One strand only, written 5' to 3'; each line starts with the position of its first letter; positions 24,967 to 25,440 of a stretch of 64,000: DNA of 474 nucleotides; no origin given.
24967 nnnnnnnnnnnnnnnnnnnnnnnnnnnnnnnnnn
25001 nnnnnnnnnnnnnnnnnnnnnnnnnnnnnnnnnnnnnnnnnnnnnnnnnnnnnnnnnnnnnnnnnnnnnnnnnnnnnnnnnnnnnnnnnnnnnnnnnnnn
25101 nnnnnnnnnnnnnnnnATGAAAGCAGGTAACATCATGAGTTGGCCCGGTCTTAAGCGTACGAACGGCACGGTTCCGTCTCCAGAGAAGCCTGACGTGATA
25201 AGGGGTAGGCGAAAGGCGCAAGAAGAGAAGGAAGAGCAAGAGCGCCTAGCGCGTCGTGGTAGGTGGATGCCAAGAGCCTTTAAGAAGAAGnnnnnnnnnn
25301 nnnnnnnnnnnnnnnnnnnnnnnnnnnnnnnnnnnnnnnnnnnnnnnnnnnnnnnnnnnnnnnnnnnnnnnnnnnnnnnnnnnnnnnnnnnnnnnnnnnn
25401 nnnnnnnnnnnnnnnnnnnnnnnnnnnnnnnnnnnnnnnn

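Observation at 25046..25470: Self-contained plus-strand mini transcription unit between fusA and mpl, with back-to-back divergent promoters and an intrinsic terminator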

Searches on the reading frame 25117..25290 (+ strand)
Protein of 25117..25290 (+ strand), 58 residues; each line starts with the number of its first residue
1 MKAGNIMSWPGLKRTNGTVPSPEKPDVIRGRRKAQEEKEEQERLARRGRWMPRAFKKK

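Call 26: search_protein_families(library=pfam, proteins=[window:25117-25290:+], max_evalue=10)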
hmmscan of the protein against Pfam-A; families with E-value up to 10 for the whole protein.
seq(58 aa): 0 families

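Call 27: search_protein_families(library=ncbifam, proteins=[window:25117-25290:+], max_evalue=10)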
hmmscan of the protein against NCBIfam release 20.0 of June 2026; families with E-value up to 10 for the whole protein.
seq(58 aa): 0 families

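Call 53: search_protein_representatives(protein=window:25117-25290:+)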
Query: 58 residues. Proteins with E-value up to 0.001 (for the whole library): 2; up to 1e-10: 1; up to 1e-30: 1. The best 2 are listed.
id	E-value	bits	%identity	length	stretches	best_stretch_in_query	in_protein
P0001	8.7e-31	120.0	100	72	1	1-58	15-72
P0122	4.2e-05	39.5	71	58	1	17-58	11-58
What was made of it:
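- (3) An exhaustive HMMER search of 1.84 billion representatives found one relative, P0122, at E = 4e-5 (call 53).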

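Call 55: find_encoding_contigs(protein=P0122, flank=5000, max_places=4)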
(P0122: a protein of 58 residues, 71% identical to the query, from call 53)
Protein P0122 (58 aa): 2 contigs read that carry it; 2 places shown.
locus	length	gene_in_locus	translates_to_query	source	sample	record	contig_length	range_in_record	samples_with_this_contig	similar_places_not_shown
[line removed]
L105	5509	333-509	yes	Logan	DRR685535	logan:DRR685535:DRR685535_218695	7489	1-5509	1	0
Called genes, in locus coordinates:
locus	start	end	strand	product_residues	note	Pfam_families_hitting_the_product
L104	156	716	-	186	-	PF00009:GTP_EFTU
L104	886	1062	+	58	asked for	-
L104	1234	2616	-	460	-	PF01225:Mur_ligase, PF08245:Mur_ligase_M, PF02875:Mur_ligase_C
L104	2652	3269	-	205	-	PF13023:HD_3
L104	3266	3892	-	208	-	PF00293:NUDIX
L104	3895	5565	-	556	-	PF00005:ABC_tran, PF02463:SMC_N (faint), PF13555:AAA_29 (faint), PF13304:AAA_21 (faint), PF12848:ABC_tran_Xtn (weak), PF00005:ABC_tran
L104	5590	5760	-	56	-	?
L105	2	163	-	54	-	?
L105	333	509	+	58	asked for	-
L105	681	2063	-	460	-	PF01225:Mur_ligase, PF08245:Mur_ligase_M, PF02875:Mur_ligase_C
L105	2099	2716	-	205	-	PF13023:HD_3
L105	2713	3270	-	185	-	PF00293:NUDIX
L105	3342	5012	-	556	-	PF00005:ABC_tran, PF02463:SMC_N (faint), PF13555:AAA_29 (faint), PF13304:AAA_21 (faint), PF12848:ABC_tran_Xtn (weak), PF00005:ABC_tran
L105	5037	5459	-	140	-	PF03479:PCC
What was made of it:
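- It is encoded in the same murC-fusA position (call 55).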

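Call 60: list_cluster_members(proteins=[P0122, P0001, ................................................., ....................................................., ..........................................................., window:25135-25290:+, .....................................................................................])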
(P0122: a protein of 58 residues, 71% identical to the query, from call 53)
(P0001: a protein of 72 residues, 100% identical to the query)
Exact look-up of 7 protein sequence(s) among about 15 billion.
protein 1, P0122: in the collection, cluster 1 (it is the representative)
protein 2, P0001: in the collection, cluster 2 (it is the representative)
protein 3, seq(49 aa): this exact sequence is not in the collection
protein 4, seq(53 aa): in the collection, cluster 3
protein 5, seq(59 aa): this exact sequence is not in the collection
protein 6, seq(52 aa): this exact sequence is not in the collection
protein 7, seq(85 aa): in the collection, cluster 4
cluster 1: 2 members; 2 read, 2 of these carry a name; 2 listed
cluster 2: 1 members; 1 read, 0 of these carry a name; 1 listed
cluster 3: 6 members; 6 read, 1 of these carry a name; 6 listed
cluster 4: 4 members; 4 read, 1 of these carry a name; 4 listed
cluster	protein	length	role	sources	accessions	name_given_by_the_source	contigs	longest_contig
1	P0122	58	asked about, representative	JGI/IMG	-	hypothetical protein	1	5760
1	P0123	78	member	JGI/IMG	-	hypothetical protein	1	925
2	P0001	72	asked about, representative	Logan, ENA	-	-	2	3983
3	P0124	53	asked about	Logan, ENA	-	-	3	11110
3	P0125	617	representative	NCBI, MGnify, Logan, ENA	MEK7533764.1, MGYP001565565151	MAG: hypothetical protein AAB600_00345 [Patescibacteria group bacterium] | CR=1 FL=1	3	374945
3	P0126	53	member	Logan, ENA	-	-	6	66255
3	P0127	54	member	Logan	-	-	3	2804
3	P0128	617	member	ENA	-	-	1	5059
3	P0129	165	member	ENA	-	-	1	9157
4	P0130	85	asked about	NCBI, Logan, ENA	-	-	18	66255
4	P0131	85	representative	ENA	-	-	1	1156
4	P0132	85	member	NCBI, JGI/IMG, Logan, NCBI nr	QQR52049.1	hypothetical protein IPG36_05710 [bacterium] | hypothetical protein | MAG: hypothetical protein IPG36_05710 [bacterium]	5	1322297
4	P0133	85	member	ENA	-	-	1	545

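Call 63: find_encoding_contigs(protein=P0126, flank=4000, max_places=3)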
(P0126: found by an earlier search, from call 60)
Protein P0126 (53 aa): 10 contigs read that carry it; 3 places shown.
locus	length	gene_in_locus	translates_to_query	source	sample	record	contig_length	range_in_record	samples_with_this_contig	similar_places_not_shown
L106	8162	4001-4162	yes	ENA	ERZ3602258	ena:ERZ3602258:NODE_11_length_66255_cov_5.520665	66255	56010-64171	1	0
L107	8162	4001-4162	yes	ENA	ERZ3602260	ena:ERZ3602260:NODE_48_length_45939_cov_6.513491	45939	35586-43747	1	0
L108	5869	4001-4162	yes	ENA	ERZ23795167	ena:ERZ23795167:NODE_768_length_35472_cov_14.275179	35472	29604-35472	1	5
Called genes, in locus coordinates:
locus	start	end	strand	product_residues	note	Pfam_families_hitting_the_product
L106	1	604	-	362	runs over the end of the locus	-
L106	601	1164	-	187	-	PF28549:NDPSase_N, PF00293:NUDIX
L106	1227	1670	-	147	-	-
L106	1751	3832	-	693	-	PF00009:GTP_EFTU, PF03144:GTP_EFTU_D2, PF22042:EF-G_D2, PF14492:EFG_III, PF16658:RF3_C, PF03764:EFG_IV, PF00679:EFG_C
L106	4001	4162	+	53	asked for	-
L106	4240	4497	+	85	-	-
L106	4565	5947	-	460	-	PF01225:Mur_ligase, PF08245:Mur_ligase_M, PF02875:Mur_ligase_C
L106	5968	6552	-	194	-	PF00293:NUDIX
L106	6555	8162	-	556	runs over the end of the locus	PF00005:ABC_tran, PF02463:SMC_N (faint), PF13304:AAA_21 (faint), PF12848:ABC_tran_Xtn (weak), PF00005:ABC_tran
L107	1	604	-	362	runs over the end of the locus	-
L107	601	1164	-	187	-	PF28549:NDPSase_N, PF00293:NUDIX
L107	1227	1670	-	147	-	-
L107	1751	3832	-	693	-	PF00009:GTP_EFTU, PF03144:GTP_EFTU_D2, PF22042:EF-G_D2, PF14492:EFG_III, PF16658:RF3_C, PF03764:EFG_IV, PF00679:EFG_C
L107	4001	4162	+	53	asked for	-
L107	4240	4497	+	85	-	-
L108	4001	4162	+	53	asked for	-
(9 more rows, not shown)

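Call 64: find_encoding_contigs(protein=P0127, flank=4000, max_places=3)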
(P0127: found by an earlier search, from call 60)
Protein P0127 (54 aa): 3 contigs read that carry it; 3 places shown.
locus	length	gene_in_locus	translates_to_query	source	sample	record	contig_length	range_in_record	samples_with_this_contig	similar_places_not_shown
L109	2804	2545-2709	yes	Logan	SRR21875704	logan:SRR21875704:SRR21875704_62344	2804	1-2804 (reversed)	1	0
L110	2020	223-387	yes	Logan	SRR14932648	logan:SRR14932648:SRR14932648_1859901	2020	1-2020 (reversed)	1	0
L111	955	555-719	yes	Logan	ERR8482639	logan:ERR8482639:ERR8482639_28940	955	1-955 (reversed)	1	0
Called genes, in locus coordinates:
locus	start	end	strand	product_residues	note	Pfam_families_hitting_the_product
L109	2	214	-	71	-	?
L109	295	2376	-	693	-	PF00009:GTP_EFTU, PF03144:GTP_EFTU_D2, PF22042:EF-G_D2, PF14492:EFG_III, PF16658:RF3_C, PF03764:EFG_IV, PF00679:EFG_C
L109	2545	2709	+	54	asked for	-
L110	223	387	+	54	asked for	-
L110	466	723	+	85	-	-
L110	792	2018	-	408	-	?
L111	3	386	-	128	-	?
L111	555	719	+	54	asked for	-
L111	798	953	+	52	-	?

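Call 68: search_protein_families(library=phrogs, proteins=[window:25135-25290:+, P0122, P0124, P0132], max_evalue=1)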
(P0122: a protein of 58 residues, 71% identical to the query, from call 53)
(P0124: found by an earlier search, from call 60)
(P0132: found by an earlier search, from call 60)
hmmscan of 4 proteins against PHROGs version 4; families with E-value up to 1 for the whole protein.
seq(52 aa): 0 families

P0122 (58 aa): 0 families

P0124 (53 aa): 0 families

P0132 (85 aa): 1 family
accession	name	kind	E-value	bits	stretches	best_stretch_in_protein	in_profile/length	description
phrog_9863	-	head and packaging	0.2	12.2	1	10-72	65-124/236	virion structural protein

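Call 69: search_protein_families(library=padloc, proteins=[window:25135-25290:+, P0122, P0124, P0132], max_evalue=1)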
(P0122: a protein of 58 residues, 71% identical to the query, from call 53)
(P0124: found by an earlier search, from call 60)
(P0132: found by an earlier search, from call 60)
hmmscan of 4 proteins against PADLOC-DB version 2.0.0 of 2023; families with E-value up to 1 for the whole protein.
seq(52 aa): 0 families

P0122 (58 aa): 0 families

P0124 (53 aa): 0 families

P0132 (85 aa): 0 families
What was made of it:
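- On Known protein families (Pfam, NCBIfam, PHROGs, PADLOC, PDB sequences): No matches for four alleles in Pfam, NCBIfam, PHROGs or PADLOC (calls 26, 27, 68, 69).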

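Call 70: search_solved_structures(query=window:25135-25290:+, max_evalue=10)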
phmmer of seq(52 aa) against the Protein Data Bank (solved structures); distinct sequences matched with E-value up to 10: 1.
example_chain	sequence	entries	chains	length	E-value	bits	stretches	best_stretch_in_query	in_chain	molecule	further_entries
9e78_4A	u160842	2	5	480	4.4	11.3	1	14-51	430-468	DMAP2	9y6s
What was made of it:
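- On Known protein families (Pfam, NCBIfam, PHROGs, PADLOC, PDB sequences): For the window allele, the only PDB match has E = 4.4 (call 70).
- Closest known: Lineage-restricted small proteins. Different: No sequence similarity to any Pfam, NCBIfam or PDB entry (calls 26, 27, 70).
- It matches nothing in Pfam, NCBIfam, PHROGs, PADLOC or the PDB (calls 26, 27, 68, 69, 70).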

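Call 77: predict_structure(alignment_id=A5)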
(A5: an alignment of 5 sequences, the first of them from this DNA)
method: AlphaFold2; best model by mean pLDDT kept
length: 52 residues; sequences in the alignment: 5
mean_pLDDT: 60.2   pTM: 0.24
mean pLDDT of the five models: 60.2, 59.9, 58.6, 57.7, 57.5
residues with pLDDT >= 90: 0; 70-90: 3; 50-70: 49; < 50: 0
segments of 3 or more residues with pLDDT < 50: none
pLDDT, mean of each block of 10 residues (from residue 1): 57 59 54 68 63 60
secondary structure, 60 per line:
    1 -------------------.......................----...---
elements in order: H20-42
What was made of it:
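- The AlphaFold2 model has low confidence: pLDDT 60 (call 77).
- Tried and rejected: The AlphaFold2 model had pLDDT 60, too low for a fold search (call 77).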

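Call 88: find_homologous_proteins(query=A4, max_evalue=1)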
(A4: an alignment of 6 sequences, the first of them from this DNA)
Query A4 (6 sequences) (52 aa, profile of the alignment): 3 proteins with E <= 1 among 290 candidates.
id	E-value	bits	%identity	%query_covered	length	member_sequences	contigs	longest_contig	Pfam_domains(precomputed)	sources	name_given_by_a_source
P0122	1.9e-22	97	63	77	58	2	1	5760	-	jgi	jgi:hypothetical protein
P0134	1.5e-19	88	57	13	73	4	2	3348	-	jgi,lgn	jgi:hypothetical protein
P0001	2.8e-14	71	100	100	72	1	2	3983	-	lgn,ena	-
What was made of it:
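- Tried and rejected: With a six-allele profile it found only known alleles (call 88).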
